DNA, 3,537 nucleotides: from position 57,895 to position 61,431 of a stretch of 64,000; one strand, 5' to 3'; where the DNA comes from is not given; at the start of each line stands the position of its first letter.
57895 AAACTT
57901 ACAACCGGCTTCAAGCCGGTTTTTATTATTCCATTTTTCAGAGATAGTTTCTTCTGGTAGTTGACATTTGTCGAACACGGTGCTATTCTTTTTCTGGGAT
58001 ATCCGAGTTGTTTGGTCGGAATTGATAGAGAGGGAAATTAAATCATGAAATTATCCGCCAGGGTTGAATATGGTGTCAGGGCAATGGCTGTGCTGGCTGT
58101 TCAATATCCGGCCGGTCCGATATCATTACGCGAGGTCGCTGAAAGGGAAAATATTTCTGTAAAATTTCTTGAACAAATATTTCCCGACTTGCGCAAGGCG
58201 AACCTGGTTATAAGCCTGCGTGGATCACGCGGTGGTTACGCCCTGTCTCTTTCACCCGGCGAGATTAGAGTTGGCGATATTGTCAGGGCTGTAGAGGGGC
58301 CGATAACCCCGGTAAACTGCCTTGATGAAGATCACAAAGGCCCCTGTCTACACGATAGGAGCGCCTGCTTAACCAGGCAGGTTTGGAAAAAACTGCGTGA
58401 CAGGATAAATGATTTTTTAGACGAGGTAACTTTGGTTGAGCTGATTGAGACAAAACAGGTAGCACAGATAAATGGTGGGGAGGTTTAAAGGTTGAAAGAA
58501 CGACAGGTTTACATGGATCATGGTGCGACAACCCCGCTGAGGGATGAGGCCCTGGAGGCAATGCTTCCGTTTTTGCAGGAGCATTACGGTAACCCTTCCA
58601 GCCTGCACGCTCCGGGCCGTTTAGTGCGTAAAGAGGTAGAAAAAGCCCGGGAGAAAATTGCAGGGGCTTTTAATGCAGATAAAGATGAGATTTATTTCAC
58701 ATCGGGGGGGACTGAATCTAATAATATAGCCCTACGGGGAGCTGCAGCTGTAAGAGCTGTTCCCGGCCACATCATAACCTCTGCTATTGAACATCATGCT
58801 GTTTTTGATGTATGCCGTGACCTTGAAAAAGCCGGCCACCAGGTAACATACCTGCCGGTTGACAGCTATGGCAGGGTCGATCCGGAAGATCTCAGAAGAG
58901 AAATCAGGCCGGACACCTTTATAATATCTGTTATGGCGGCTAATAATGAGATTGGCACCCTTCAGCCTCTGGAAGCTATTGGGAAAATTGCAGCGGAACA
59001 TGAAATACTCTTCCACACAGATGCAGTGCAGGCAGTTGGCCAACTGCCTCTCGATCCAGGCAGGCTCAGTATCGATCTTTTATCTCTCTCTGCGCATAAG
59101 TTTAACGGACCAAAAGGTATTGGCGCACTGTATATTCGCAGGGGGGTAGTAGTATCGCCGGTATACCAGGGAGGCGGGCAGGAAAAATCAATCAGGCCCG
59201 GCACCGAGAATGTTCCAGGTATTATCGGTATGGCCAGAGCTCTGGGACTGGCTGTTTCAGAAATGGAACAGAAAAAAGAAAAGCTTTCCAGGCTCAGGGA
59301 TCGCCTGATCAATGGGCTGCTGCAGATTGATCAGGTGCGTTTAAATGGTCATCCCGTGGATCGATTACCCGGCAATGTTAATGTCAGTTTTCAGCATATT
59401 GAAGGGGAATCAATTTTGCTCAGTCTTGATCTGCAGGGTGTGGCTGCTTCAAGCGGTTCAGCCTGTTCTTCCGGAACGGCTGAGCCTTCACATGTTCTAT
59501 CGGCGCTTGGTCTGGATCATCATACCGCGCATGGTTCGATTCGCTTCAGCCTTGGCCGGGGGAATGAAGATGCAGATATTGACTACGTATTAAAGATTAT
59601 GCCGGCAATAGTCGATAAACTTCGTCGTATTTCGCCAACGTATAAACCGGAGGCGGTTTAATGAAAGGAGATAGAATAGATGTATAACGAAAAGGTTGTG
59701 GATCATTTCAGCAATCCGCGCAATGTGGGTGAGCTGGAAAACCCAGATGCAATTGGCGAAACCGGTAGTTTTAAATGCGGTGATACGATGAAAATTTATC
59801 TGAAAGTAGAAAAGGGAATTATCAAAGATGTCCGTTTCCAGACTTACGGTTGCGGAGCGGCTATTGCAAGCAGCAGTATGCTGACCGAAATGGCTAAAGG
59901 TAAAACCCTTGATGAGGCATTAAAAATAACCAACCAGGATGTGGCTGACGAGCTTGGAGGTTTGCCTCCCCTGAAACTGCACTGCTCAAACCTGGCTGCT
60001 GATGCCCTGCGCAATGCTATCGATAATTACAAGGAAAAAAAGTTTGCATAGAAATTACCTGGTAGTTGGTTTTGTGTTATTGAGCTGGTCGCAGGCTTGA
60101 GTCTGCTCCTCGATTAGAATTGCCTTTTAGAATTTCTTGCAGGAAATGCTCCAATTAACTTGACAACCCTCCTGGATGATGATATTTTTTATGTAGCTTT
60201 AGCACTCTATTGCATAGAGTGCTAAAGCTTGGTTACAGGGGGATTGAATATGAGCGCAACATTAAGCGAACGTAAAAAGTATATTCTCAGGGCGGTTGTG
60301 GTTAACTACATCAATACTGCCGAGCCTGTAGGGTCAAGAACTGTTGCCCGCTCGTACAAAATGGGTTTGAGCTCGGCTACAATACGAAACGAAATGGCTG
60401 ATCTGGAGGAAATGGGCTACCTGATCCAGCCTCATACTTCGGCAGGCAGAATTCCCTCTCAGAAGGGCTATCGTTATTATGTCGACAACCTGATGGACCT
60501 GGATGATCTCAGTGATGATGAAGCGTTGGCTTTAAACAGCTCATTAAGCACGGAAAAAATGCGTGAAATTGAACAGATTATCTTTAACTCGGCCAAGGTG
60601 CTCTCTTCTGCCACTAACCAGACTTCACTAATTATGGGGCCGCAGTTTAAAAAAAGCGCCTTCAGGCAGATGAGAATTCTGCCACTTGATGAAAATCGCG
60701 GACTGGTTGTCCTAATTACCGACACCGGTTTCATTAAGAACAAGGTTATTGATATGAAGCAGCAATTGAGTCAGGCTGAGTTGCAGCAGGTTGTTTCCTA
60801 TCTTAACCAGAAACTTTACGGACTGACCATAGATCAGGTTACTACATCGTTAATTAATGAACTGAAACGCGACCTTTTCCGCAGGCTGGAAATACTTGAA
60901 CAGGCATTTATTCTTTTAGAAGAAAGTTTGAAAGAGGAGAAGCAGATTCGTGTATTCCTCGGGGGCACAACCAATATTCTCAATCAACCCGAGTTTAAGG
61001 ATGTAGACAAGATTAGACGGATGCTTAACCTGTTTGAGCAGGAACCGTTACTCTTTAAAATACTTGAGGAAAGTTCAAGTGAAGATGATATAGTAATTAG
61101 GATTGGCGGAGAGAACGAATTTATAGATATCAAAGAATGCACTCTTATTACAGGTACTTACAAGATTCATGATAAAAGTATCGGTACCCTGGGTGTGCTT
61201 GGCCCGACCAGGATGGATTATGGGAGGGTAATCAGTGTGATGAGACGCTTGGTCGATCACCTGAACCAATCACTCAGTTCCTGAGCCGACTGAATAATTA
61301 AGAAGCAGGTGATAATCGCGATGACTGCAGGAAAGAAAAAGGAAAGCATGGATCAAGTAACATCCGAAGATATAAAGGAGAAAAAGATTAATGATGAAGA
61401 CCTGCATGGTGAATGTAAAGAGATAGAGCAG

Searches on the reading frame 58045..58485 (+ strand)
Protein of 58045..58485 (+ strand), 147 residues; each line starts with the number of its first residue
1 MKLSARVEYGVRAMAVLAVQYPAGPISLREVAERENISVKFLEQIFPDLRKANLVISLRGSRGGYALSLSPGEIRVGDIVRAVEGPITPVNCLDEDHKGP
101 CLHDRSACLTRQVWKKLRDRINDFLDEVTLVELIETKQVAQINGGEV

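Call 28: search_protein_families(library=ncbifam, proteins=[window:58045-58485:+], max_evalue=1e-20)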
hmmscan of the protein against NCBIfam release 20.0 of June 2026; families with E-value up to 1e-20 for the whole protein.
window:58045-58485:+ (147 aa): 4 families
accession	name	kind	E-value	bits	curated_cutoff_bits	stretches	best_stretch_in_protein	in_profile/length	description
TIGR00738.1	rrf2_super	superfamily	6.7e-39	132.8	73.3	1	1-134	1-131/132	Rrf2 family transcriptional regulator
TIGR02010.1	IscR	equivalog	2.8e-36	124.3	207.55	1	1-138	1-134/135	Fe-S cluster assembly transcriptional regulator IscR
NF047409.1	Cys_reg_CymR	equivalog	5.8e-35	120.4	195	1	1-141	1-131/139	cysteine metabolism transcriptional regulator CymR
NF008110.0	PRK10857.1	equivalog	3.6e-30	104.9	275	1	1-143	1-139/164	Fe-S cluster assembly transcriptional regulator IscR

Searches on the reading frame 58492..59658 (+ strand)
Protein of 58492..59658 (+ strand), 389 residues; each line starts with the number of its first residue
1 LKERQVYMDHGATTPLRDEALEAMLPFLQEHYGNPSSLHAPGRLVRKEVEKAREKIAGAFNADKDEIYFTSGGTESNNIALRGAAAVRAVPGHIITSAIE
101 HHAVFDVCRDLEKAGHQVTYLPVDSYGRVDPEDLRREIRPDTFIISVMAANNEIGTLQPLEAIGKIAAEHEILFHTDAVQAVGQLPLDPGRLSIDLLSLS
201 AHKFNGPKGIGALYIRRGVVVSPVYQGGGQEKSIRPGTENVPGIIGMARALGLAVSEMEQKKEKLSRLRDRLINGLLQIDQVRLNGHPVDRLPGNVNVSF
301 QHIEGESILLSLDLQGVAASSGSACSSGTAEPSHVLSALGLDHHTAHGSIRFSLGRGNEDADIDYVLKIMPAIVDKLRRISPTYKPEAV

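Call 28: search_protein_families(library=ncbifam, proteins=[window:58492-59658:+], max_evalue=1e-20)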
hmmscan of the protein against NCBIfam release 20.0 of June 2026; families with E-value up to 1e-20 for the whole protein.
window:58492-59658:+ (389 aa): 14 families
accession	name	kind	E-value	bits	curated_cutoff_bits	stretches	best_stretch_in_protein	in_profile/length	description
TIGR03402.1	FeS_nifS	equivalog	4.1e-164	545.9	530.75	1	6-382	1-378/379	cysteine desulfurase NifS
NF010611.0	PRK14012.1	equivalog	4.2e-126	421.2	548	1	5-384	6-389/406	IscS subfamily cysteine desulfurase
TIGR02006.1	IscS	equivalog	5e-123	411.1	643.2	1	5-384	4-385/402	IscS subfamily cysteine desulfurase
TIGR03235.1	DNA_S_dndA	equivalog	5.9e-115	384.3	480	1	7-354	1-353/353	cysteine desulfurase DndA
TIGR03403.1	nifS_epsilon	equivalog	1e-107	360.3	587.7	1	6-382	1-381/382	NifS family cysteine desulfurase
NF002806.0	PRK02948.1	subfamily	2e-95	320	304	1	6-377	2-375/381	IscS subfamily cysteine desulfurase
TIGR01977.1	am_tr_V_EF2568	hypoth_equivalog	3.5e-47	161.2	377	1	6-371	1-374/376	cysteine desulfurase family protein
TIGR01979.1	sufS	subfamily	3e-43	148.2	475.1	1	3-369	17-394/403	SufS family cysteine desulfurase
NF040779.1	Sec_lyase_SclA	exception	3.8e-32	111.6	525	1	6-373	1-376/378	selenocysteine lyase SclA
NF041166.1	f2_encap_cargo1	exception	2.6e-27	96.2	800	1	6-230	247-476/623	family 2A encapsulin nanocompartment cargo protein cysteine desulfurase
NF008126.0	PRK10874.1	equivalog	1.3e-26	93.6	607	1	2-370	17-392/401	cysteine desulfurase CsdA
TIGR03392.1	FeS_syn_CsdA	equivalog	3.7e-26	92.2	493.6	1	2-370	14-389/398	cysteine desulfurase CsdA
TIGR01976.1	am_tr_V_VC1184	hypoth_equivalog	4e-26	92.2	352.35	0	4-219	18-235/401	cysteine desulfurase-like protein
NF006791.0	PRK09295.1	equivalog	1.8e-21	76.7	661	0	6-230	25-254/406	cysteine desulfurase SufS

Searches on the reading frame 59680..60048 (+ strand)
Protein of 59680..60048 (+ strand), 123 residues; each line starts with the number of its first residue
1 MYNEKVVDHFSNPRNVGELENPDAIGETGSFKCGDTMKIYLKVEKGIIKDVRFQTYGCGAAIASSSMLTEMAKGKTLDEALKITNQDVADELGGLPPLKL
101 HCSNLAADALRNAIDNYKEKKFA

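Call 28: search_protein_families(library=ncbifam, proteins=[window:59680-60048:+], max_evalue=1e-20)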
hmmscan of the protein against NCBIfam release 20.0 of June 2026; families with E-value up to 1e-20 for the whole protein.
window:59680-60048:+ (123 aa): 4 families
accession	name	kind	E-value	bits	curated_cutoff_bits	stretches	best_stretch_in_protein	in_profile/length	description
TIGR03419.1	NifU_clost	equivalog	4e-60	201.5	187.9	1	2-121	1-120/121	Fe-S cluster assembly scaffold protein NifU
TIGR02000.1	NifU_proper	equivalog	9.2e-49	166.4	273.3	1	2-120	4-124/290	Fe-S cluster assembly protein NifU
TIGR01999.1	iscU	equivalog_domain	1.1e-44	151.4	192.4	1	2-121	1-123/124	Fe-S cluster assembly scaffold IscU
TIGR01994.1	SUF_scaf_2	equivalog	6.8e-21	74.7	92.5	0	1-86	4-89/137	Fe-S cluster assembly sulfur transfer protein SufU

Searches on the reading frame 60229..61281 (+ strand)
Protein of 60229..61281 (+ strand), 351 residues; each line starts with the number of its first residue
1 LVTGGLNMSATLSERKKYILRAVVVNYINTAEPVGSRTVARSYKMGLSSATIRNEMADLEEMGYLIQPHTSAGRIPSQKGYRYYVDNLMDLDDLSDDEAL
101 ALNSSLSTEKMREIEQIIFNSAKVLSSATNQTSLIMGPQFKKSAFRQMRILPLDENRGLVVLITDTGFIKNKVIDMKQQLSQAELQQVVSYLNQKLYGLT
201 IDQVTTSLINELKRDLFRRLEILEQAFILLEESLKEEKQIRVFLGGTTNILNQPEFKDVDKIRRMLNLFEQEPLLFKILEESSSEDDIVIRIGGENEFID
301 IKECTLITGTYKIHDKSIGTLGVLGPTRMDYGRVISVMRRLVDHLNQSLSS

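Call 11: search_protein_families(library=ncbifam, proteins=[window:60229-61281:+], max_evalue=1e-20)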
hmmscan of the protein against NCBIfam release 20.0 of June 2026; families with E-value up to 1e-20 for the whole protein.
window:60229-61281:+ (351 aa): 1 family
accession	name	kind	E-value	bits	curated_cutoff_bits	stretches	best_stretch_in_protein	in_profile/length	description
TIGR00331.1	hrcA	equivalog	2.6e-102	342.9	197.2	1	13-348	1-337/338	heat-inducible transcriptional repressor HrcA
